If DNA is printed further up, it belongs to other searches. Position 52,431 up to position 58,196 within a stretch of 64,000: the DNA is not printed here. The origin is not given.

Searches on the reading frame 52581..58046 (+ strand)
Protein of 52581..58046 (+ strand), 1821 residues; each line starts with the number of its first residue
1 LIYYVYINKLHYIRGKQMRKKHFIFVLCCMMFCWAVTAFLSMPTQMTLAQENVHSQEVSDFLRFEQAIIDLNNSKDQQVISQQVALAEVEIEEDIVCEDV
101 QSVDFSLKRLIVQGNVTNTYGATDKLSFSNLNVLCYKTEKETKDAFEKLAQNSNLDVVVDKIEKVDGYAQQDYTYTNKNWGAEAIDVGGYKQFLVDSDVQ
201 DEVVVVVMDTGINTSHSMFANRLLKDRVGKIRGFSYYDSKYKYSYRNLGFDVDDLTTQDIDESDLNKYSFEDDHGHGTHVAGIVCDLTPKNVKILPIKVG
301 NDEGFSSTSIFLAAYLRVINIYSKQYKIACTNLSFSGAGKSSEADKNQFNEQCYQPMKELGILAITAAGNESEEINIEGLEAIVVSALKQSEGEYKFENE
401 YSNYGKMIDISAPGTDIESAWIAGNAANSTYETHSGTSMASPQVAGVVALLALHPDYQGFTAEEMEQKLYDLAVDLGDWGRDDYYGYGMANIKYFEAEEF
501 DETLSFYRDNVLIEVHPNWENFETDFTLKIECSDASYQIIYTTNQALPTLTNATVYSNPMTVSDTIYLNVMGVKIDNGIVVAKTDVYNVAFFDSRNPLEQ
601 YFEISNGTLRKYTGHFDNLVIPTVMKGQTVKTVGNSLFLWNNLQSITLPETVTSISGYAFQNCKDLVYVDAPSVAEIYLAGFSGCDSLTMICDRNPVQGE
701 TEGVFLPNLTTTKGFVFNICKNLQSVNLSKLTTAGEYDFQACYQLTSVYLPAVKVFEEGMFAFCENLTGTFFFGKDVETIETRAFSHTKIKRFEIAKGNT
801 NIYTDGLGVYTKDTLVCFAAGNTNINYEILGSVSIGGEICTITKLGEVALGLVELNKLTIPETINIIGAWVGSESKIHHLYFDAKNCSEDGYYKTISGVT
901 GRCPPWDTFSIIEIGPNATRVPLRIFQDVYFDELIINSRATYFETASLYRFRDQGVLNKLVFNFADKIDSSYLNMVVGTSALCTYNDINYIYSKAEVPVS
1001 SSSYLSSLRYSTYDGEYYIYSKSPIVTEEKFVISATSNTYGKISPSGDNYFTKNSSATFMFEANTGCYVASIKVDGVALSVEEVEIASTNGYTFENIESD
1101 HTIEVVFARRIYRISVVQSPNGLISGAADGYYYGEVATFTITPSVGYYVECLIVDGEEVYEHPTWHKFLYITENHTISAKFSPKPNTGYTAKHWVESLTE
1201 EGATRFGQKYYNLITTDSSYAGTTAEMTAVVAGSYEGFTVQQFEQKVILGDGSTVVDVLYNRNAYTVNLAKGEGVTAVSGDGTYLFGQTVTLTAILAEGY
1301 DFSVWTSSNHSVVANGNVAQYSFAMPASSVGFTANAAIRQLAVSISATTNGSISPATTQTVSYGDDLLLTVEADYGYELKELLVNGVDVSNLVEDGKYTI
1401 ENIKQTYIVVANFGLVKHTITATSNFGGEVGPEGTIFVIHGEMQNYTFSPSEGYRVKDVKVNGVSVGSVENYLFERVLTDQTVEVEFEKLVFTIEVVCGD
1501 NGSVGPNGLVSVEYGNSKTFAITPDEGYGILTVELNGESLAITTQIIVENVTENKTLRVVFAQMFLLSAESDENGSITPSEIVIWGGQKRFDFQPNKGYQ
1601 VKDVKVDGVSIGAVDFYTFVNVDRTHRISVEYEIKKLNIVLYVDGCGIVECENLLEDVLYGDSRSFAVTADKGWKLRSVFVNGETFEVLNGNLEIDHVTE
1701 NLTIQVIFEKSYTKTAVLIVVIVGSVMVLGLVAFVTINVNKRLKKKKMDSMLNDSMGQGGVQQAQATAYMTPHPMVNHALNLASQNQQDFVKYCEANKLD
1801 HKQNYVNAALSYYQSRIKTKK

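Call 8: search_protein_families(library=pfam, proteins=[window:52581-58046:+])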
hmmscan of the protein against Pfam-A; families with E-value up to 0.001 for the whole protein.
window:52581-58046:+ (1821 aa): 5 families
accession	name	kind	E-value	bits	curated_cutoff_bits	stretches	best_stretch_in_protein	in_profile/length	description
PF00082.27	Peptidase_S8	-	5.8e-35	121.4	21.8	1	201-488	2-288/288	Subtilase family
PF13306.12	LRR_5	-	1.8e-30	105.9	27.7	3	707-804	20-117/127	BspA type Leucine rich repeat region (6 copies)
PF18998.6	Flg_new_2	-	9.1e-21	74.1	23.6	1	1265-1335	1-68/73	Divergent InlB B-repeat domain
PF13290.12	CHB_HEX_C_1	-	6.1e-06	26.5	22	1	522-575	6-58/67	Chitobiase/beta-hexosaminidase C-terminal domain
PF13287.12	Fn3_assoc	-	0.00067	20.2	23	1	528-574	1-46/59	Fn3 associated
